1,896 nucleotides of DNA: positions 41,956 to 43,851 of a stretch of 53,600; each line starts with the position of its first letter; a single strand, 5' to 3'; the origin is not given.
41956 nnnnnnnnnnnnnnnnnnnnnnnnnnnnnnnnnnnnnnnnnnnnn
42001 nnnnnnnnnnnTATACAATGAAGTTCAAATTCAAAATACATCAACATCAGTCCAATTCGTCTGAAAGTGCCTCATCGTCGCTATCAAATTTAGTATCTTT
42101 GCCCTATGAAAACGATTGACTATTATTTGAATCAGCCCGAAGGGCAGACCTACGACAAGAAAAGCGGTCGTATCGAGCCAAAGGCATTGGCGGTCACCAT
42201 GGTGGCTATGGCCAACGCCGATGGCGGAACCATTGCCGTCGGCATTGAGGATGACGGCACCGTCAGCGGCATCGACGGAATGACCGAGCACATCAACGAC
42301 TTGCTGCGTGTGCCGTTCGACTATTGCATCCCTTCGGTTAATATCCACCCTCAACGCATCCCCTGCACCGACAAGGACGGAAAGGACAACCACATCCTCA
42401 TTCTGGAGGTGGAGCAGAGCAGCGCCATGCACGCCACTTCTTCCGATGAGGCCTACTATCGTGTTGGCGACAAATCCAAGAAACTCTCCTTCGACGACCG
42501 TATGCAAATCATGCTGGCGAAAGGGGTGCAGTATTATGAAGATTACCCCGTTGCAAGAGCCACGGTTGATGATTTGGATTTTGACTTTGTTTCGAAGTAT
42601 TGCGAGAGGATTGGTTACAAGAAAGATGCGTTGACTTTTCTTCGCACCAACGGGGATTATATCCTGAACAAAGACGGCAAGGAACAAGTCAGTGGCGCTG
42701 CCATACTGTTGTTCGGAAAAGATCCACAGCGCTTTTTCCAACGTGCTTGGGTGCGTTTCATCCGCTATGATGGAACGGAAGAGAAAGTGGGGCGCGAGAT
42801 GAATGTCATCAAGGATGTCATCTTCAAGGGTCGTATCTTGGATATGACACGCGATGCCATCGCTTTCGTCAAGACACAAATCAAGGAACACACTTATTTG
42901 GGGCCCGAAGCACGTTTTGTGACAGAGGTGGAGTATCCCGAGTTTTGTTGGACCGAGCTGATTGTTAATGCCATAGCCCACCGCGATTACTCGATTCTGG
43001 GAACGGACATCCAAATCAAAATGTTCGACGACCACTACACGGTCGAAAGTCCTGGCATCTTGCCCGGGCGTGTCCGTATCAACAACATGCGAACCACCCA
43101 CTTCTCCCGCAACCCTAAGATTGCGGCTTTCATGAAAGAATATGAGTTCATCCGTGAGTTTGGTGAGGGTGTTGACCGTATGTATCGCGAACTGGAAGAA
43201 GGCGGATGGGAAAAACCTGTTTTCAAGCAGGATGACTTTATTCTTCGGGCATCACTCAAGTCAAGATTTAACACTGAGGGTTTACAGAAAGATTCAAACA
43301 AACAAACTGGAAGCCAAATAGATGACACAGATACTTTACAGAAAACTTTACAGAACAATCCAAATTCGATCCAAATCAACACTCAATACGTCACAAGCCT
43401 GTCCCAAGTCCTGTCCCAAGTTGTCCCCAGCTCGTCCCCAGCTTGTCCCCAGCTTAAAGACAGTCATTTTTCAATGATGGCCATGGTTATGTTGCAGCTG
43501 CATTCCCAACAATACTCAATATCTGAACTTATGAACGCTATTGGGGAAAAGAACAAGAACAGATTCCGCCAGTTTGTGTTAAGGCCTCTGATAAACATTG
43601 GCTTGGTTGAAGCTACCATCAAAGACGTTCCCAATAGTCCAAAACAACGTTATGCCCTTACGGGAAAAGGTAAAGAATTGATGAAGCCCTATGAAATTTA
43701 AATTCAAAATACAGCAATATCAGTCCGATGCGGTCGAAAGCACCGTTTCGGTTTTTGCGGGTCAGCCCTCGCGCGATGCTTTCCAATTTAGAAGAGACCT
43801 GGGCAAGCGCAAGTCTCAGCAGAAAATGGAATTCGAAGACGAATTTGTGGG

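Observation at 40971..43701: Two Schlafen-core (AlbA_2) genes embedded between mod and res: a possible PrrC-like second line of defence guarded by the R-M enzyme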

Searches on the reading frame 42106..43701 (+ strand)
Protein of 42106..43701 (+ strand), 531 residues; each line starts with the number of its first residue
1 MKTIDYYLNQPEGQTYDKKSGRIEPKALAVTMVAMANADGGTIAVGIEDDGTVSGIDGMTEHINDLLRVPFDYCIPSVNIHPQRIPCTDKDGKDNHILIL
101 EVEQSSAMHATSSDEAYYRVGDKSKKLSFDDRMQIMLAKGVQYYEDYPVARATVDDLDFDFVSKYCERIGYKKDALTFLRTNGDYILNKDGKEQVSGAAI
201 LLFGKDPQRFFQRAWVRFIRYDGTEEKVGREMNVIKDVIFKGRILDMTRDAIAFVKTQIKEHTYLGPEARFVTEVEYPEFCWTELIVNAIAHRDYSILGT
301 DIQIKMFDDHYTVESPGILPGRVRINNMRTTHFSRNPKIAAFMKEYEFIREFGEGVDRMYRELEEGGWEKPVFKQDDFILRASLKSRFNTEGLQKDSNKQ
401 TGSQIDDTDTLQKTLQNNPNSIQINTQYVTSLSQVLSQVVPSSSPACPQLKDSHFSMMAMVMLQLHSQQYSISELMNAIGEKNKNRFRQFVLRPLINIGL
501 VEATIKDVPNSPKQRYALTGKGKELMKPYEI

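Call 3: search_protein_families(library=pfam, proteins=[window:42106-43701:+], max_evalue=0.01)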
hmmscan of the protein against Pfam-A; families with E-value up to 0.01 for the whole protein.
window:42106-43701:+ (531 aa): 4 families
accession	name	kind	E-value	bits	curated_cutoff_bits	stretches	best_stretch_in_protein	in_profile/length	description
PF04326.19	SLFN_AlbA_2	-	8.7e-19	68.6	25.3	1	12-127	1-117/118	Schlafen, AlbA_2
PF13749.12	HATPase_c_4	-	1.4e-17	63.9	26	1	299-377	1-82/89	Putative ATP-dependent DNA helicase recG C-terminal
PF21247.3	Fic-like_C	-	5.7e-11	42.6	27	1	463-519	8-64/64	Filamentation induced by cAMP protein Fic-like, C-terminal domain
PF17728.7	BsuBI_PstI_RE_N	-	0.0056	17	27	0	477-530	64-120/140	BsuBI/PstI restriction endonuclease HTH domain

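Call 4: search_protein_families(library=padloc, proteins=[window:42106-43701:+], max_evalue=0.01)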
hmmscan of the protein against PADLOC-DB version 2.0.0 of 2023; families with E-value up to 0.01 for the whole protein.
window:42106-43701:+ (531 aa): 3 families
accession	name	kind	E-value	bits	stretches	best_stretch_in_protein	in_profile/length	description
PDLC02394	pAgo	-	2e-40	136.4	1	30-389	61-439/1121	-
PDLC02402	Aga_SIR2-PNTD1-PNTD2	-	2.6e-10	37.1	1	152-323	318-487/876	Class I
PDLC02418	Aga_SIR2-Kinase-PNTD1-PNTD2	-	8.1e-07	25.6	1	149-323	175-365/756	Class I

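Call 5: search_protein_families(library=ncbifam, proteins=[window:42106-43701:+], max_evalue=0.01)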
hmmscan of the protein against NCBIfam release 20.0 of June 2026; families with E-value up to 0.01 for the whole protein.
window:42106-43701:+ (531 aa): 0 families

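Call 20: find_homologous_proteins(query=window:42106-43698:+)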
Query window:42106-43698:+ (531 aa): 5167 proteins with E <= 0.001 among 8000 candidates; the best 120 are listed.
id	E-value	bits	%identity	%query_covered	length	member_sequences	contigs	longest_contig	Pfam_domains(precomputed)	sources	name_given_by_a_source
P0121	0.0e+0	1015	85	100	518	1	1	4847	PF13749.13,PF21247.4,PF04326.20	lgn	-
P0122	8.8e-279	943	81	100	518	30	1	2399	PF13749.13,PF21247.4,PF04326.20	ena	-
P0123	1.3e-263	893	87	83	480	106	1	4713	PF01047.29,PF13412.13,PF08279.19,PF13749.13,PF04326.20,PF13404.13,PF12802.14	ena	-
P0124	5.5e-256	868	96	73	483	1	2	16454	PF08279.19,PF13749.13,PF04326.20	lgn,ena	-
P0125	5.6e-254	862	96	73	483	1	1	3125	PF01047.29,PF13412.13,PF08279.19,PF13749.13,PF04326.20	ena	-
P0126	2.2e-253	860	96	73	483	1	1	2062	PF01047.29,PF13412.13,PF08279.19,PF13749.13,PF04326.20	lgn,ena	-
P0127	4.2e-252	855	73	100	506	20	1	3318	PF13749.13,PF21247.4,PF04326.20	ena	-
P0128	2.8e-248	843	82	83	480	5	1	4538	PF01047.29,PF13412.13,PF08279.19,PF13749.13,PF04326.20,PF13404.13,PF12802.14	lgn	-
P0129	4.8e-240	816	85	79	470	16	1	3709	PF12840.14,PF13412.13,PF08279.19,PF13749.13,PF22168.3,PF04326.20,PF12802.14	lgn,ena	-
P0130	4.8e-237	806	84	80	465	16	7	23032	PF13412.13,PF13749.13,PF04326.20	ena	-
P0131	5.6e-237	805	87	75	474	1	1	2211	PF08279.19,PF13749.13,PF04326.20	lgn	-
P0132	9.3e-235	798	85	75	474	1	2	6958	PF08279.19,PF13749.13,PF04326.20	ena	-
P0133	4.7e-234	796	85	75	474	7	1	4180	PF08279.19,PF13749.13,PF04326.20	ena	-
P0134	6.5e-234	795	82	79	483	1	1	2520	PF13749.13,PF04326.20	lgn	-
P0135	7.6e-233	792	87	73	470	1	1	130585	PF01047.29,PF08279.19,PF13749.13,PF04326.20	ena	-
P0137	6.4e-222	756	77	79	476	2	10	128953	PF01047.29,PF13412.13,PF08279.19,PF13749.13,PF04326.20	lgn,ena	-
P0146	1.5e-169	583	53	95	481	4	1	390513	PF13749.13,PF21247.4,PF04326.20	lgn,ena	-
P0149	1.4e-167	576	62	74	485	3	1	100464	PF13412.13,PF13749.13,PF04326.20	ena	-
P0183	1.7e-163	563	57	80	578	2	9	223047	PF01047.29,PF13412.13,PF13749.13,PF01978.26,PF04326.20,PF12802.14,PF13545.13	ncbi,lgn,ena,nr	ncbi:MAG: putative DNA binding domain-containing protein [Bacteroidales bacterium]|nr:putative DNA b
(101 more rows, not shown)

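Call 21: find_encoding_contigs(protein=P0124, flank=8000, max_places=3)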
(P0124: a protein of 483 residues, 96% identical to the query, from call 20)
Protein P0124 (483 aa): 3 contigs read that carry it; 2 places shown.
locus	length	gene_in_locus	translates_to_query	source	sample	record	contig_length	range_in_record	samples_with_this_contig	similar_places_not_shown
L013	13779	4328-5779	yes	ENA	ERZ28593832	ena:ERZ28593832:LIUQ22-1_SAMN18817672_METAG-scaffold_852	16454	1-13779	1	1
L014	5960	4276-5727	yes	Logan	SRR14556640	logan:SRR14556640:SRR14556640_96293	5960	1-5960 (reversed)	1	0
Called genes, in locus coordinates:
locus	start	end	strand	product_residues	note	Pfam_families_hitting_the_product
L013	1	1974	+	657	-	?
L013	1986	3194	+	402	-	-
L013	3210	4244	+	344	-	PF04326:SLFN_AlbA_2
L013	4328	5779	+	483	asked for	PF04326:SLFN_AlbA_2, PF13749:HATPase_c_4, PF08279:HTH_11 (weak)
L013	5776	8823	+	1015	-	PF04851:ResIII, PF00270:DEAD (faint), PF19778:RE_endonuc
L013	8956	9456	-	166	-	PF17319:DUF5362 (faint)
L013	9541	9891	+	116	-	-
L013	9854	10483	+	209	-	PF00297:Ribosomal_L3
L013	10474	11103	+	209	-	PF00573:Ribosomal_L4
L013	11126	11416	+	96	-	PF00276:Ribosomal_L23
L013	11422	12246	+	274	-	PF00181:Ribosomal_L2_N, PF03947:Ribosomal_L2_C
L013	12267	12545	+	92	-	PF00203:Ribosomal_S19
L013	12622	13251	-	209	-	PF21176:RecR_HhH, PF02132:RecR_ZnF (weak), PF01751:Toprim (weak), PF13662:Toprim_4, PF21175:RecR_C (weak)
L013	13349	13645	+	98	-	PF12668:DUF3791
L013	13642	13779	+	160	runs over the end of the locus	PF13151:DUF3990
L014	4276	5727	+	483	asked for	PF04326:SLFN_AlbA_2, PF13749:HATPase_c_4, PF08279:HTH_11 (weak)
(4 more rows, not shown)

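Call 22: find_encoding_contigs(protein=P0137, flank=8000, max_places=3)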
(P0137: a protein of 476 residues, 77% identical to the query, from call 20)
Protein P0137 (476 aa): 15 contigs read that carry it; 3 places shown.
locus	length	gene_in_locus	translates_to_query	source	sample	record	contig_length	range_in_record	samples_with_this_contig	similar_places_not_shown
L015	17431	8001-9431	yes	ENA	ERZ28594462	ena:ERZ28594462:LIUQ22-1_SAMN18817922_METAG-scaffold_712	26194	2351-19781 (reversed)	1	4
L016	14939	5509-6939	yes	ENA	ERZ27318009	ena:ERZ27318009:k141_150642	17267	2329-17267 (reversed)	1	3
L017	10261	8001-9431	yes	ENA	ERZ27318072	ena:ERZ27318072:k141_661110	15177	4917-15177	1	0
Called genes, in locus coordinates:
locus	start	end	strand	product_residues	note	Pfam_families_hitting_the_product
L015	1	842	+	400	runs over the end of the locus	-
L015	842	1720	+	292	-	PF03781:FGE-sulfatase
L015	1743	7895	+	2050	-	PF00041:fn3 (faint), PF09603:Fib_succ_major, PF14169:YdjO (faint), PF09603:Fib_succ_major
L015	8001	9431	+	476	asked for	PF04326:SLFN_AlbA_2, PF13749:HATPase_c_4, PF01047:MarR (weak), PF08279:HTH_11 (weak), PF13412:HTH_24 (weak)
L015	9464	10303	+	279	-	PF14326:DUF4384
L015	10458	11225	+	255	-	-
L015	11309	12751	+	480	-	-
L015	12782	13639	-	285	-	PF00763:THF_DHG_CYH, PF02882:THF_DHG_CYH_C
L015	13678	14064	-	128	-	PF05036:SPOR (weak)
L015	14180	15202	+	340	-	PF06723:MreB_Mbl, PF00022:Actin (faint), PF00012:HSP70, PF23717:DUF7159 (faint), PF14450:FtsA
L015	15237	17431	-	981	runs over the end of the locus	PF00675:Peptidase_M16, PF05193:Peptidase_M16_C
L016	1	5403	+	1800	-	?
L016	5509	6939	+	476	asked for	PF04326:SLFN_AlbA_2, PF13749:HATPase_c_4, PF01047:MarR (weak), PF08279:HTH_11 (weak), PF13412:HTH_24 (weak)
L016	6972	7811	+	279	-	PF14326:DUF4384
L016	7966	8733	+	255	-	-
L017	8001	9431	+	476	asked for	PF04326:SLFN_AlbA_2, PF13749:HATPase_c_4, PF01047:MarR (weak), PF08279:HTH_11 (weak), PF13412:HTH_24 (weak)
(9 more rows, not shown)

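Call 23: find_encoding_contigs(protein=P0146, flank=8000, max_places=3)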
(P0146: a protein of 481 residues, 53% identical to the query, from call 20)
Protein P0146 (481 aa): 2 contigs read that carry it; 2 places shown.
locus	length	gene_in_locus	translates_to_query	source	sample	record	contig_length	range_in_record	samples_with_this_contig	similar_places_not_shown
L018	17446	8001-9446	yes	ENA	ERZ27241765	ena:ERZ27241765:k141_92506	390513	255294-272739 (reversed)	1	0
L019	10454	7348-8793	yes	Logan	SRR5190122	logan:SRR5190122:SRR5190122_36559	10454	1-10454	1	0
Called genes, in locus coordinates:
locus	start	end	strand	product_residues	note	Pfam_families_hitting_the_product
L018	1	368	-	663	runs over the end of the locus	PF00476:DNA_pol_A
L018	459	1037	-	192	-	PF10991:Enc34_ssDNA-bd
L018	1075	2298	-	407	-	PF10926:DUF2800, PF12705:PDDEXK_1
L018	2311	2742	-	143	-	-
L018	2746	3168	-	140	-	-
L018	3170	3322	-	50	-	-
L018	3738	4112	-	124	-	PF13560:HTH_31, PF01381:HTH_3, PF12844:HTH_19 (weak)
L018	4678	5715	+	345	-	-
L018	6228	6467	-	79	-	-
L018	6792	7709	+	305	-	PF01381:HTH_3 (weak), PF12844:HTH_19 (faint), PF00717:Peptidase_S24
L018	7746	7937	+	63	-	-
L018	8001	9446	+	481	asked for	PF04326:SLFN_AlbA_2, PF13749:HATPase_c_4, PF21247:Fic-like_C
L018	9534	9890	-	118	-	PF20648:DUF6809 (weak)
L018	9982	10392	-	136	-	PF04892:VanZ-LLP1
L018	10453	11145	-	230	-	-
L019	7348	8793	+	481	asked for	PF04326:SLFN_AlbA_2, PF13749:HATPase_c_4, PF21247:Fic-like_C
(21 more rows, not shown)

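Call 34: search_protein_families(library=pfam, proteins=[L013:1986-3191:+], max_evalue=0.001)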
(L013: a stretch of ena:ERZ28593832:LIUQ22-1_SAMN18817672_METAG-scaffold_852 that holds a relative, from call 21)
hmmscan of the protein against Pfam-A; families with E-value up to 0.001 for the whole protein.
L013:1986-3191:+ (402 aa): 0 families

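Call 37: search_solved_structures(query=window:42106-43698:+, max_evalue=0.01, show_alignments=2)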
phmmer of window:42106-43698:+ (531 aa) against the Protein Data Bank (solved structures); distinct sequences matched with E-value up to 0.01: 2.
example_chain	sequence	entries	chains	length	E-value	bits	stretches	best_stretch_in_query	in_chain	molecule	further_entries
4rgl_A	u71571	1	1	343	1.2e-06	30.7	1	456-526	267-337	Filamentation induced by cAMP protein Fic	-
3lmm_A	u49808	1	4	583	1.6e-06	30.3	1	276-373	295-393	Uncharacterized protein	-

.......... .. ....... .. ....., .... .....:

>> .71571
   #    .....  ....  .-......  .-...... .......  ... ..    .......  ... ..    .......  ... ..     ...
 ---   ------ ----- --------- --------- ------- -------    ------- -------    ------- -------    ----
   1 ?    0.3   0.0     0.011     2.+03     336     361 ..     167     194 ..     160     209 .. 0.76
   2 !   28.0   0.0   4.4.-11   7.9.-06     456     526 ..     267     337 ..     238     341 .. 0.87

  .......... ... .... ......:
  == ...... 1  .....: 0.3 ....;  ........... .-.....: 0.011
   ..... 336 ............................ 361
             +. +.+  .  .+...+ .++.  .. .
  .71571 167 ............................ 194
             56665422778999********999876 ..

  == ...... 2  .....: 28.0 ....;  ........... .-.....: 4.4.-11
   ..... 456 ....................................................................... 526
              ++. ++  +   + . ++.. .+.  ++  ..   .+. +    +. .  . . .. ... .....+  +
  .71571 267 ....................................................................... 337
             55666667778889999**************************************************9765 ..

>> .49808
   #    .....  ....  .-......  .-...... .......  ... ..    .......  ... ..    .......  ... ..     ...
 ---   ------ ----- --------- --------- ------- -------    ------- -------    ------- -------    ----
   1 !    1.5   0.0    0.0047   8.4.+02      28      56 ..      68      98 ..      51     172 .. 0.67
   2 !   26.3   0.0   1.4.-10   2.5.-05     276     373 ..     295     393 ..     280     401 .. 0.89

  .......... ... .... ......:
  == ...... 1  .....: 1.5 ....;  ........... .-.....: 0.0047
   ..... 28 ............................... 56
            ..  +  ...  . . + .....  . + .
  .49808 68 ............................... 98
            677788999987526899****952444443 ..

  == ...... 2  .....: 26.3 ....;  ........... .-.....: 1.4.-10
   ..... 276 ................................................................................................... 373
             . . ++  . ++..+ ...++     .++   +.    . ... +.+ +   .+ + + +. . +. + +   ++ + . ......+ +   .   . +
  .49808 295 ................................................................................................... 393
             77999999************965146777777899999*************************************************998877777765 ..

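Call 69: predict_structure(alignment_id=A7)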
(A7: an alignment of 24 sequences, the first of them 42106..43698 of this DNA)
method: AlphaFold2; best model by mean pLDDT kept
length: 531 residues; sequences in the alignment: 24
mean_pLDDT: 71.2   pTM: 0.50
mean pLDDT of the five models: 71.2, 70.1, 62.9, 62.1, 60.2
residues with pLDDT >= 90: 96; 70-90: 236; 50-70: 95; < 50: 104
segments of 3 or more residues with pLDDT < 50: 15-23, 107-125, 139-141, 265-267, 269-273, 320-334, 390-430, 443-447
pLDDT, mean of each block of 10 residues (from residue 1): 68 46 56 69 81 84 76 62 89 90 58 31 49 57 75 93 92 91 83 89 92 87 71 80 92 86 51 61 84 67 85 72 43 63 79 63 79 72 71 31 26 30 29 77 54 84 89 88 88 90 85 89 80 40
secondary structure, 60 per line:
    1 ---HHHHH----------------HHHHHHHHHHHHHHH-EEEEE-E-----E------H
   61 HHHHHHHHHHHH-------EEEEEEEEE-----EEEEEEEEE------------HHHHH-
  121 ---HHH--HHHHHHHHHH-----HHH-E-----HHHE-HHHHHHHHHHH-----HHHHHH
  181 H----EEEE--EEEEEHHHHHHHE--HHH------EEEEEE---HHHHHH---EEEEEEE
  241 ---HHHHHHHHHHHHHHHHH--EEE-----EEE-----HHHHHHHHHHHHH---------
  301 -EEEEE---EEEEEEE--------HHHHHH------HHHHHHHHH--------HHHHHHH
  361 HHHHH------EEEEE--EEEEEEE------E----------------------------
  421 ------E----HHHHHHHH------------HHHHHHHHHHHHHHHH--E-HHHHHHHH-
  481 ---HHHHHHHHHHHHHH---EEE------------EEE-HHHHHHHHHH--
elements in order: H4-8 H25-39 E41-45 H60-72 E80-88 E94-102 H115-119 H129-138 H159-169 H175-181 E186-189 E192-196 H197-203 E216-221 H225-230 E234-240 H244-260 E263-265 E271-273 H279-291 E302-306 E310-316 H325-330 H337-345 H354-365 E372-376 E379-385 H432-439 H452-467 H472-479 H484-497 E501-503 E516-518 H520-529

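Call 73: fold_search(model_id=the predicted structure, library=pdb)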
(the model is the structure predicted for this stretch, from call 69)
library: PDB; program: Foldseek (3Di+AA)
matches with E <= 10: 601; with E <= 0.001: 4
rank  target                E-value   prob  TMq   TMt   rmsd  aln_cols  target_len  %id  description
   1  3lmm_B                1.1e-15  1.00  0.37  0.36  15.8       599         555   16  Crystal Structure of the DIP2311 protein from Corynebacterium diphtheriae, Northeast Structural Genomics Consortium Ta (released 2010-02-16)
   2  3lmm_C                1.6e-15  1.00  0.36  0.40  12.8       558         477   18  Crystal Structure of the DIP2311 protein from Corynebacterium diphtheriae, Northeast Structural Genomics Consortium Ta (released 2010-02-16)
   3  3lmm_D                1.8e-15  1.00  0.37  0.36  15.6       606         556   16  Crystal Structure of the DIP2311 protein from Corynebacterium diphtheriae, Northeast Structural Genomics Consortium Ta (released 2010-02-16)
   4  3lmm_A                3.9e-14  1.00  0.37  0.40  12.8       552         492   16  Crystal Structure of the DIP2311 protein from Corynebacterium diphtheriae, Northeast Structural Genomics Consortium Ta (released 2010-02-16)
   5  4rgl                  3.6e-03  1.00  0.12  0.20   1.4        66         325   36  Crystal structure of a Fic family protein (Dde_2494) from Desulfovibrio desulfuricans G20 at 2.70 A resolution (released 2014-10-29)
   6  8isj_A                4.0e-03  0.47  0.15  0.10  22.6       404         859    7  Pr conformer of Arabidopsis thaliana phytochrome A - AtphyA-Pr (released 2023-08-09)
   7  9a5d_A                4.7e-03  0.60  0.18  0.16  20.3       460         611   11  Integrative model of WALK-YYCH by crosslinking MS and deep learning (released 2024-09-18)
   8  4i5s_B                9.2e-03  0.35  0.15  0.19  17.8       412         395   10  Structure and function of sensor histidine kinase (released 2013-03-27)
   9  5hs7_B                1.3e-02  1.00  0.12  0.59   5.7        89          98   24  Reduced form of the transcriptional regulator YodB from B. subtilis (released 2016-08-17)
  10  8isk_B                1.6e-02  0.38  0.15  0.10  21.7       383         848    9  Pr conformer of Zea mays phytochrome A1 - ZmphyA1-Pr (released 2023-08-09)
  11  4yif_B                1.7e-02  1.00  0.13  0.42   5.5        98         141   18  Crystal structure of Rv0880 (released 2015-06-10)
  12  8iff_B                1.8e-02  0.25  0.14  0.09  21.6       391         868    6  Cryo-EM structure of Arabidopsis phytochrome A. (released 2023-08-02)
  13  4i5s_A                2.0e-02  0.30  0.15  0.19  19.7       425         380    9  Structure and function of sensor histidine kinase (released 2013-03-27)
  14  8f5z_B                2.2e-02  0.12  0.11  0.08  21.4       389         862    8  Composite map of CryoEM structure of Arabidopsis thaliana phytochrome A (released 2023-06-28)
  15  5yd0_A                3.0e-02  1.00  0.13  0.21   4.3        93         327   15  Crystal structure of Schlafen 13 (SLFN13) N'-domain (released 2018-03-28)
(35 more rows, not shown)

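Call 87: find_encoding_contigs(protein=P0135, flank=7000, max_places=2)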
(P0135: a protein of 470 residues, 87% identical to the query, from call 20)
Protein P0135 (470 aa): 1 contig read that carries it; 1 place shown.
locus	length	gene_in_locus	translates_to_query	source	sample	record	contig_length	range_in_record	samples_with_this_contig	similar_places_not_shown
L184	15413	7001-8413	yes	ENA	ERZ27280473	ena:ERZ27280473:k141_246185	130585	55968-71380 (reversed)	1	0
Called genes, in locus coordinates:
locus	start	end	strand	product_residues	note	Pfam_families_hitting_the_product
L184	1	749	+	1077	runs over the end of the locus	PF00176:SNF2-rel_dom, PF04851:ResIII, PF00271:Helicase_C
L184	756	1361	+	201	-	PF14335:DUF4391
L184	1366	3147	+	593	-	-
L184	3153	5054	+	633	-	PF01555:N6_N4_Mtase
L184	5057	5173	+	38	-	-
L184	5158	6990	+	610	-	PF01555:N6_N4_Mtase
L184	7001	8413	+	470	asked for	PF04326:SLFN_AlbA_2, PF13749:HATPase_c_4, PF01047:MarR (faint), PF08279:HTH_11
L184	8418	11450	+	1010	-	PF04851:ResIII, PF00270:DEAD (faint), PF19778:RE_endonuc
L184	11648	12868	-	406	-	PF13173:AAA_14, PF13635:DUF4143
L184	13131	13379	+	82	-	-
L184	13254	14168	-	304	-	PF00892:EamA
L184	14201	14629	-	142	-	PF11396:PepSY_like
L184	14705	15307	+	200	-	PF09719:C_GCAxxG_C_C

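Call 88: find_encoding_contigs(protein=P0130, flank=7000, max_places=3)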
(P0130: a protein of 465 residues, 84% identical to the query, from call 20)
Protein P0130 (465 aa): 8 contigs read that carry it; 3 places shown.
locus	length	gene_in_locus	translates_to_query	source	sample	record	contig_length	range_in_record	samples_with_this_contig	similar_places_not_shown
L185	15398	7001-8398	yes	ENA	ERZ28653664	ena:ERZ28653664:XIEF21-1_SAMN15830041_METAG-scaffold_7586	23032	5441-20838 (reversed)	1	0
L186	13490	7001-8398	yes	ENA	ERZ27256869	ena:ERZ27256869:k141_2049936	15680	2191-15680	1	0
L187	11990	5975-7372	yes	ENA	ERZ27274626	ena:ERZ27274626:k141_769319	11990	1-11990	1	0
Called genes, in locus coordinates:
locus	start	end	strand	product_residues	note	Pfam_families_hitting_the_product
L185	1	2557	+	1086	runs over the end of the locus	PF00176:SNF2-rel_dom, PF04851:ResIII, PF00271:Helicase_C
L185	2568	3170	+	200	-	PF14335:DUF4391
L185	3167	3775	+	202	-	-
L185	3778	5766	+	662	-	PF01555:N6_N4_Mtase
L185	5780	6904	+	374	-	PF13181:TPR_8 (faint), PF13424:TPR_12 (faint), PF14559:TPR_19 (faint), PF00515:TPR_1, PF13414:TPR_11, PF00515:TPR_1, PF13414:TPR_11 (weak), PF13431:TPR_17 (weak), +7 more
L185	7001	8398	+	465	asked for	PF04326:SLFN_AlbA_2, PF13749:HATPase_c_4, PF13412:HTH_24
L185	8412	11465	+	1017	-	PF04851:ResIII, PF00270:DEAD (weak), PF19778:RE_endonuc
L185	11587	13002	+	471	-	PF07693:KAP_NTPase, PF13191:AAA_16, PF13401:AAA_22 (faint)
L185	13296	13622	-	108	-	PF12784:PDDEXK_2 (weak), PF27070:HTH_Rpn_C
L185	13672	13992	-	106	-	PF01541:GIY-YIG, PF10544:T5orf172 (weak)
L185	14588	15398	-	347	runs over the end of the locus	PF06224:AlkZ-like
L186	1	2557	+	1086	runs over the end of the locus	PF00176:SNF2-rel_dom, PF04851:ResIII, PF00271:Helicase_C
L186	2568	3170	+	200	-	PF14335:DUF4391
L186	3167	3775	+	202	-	-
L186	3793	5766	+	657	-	PF01555:N6_N4_Mtase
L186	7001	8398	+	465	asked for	PF04326:SLFN_AlbA_2, PF13749:HATPase_c_4, PF13412:HTH_24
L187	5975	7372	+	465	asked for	PF04326:SLFN_AlbA_2, PF13749:HATPase_c_4, PF13412:HTH_24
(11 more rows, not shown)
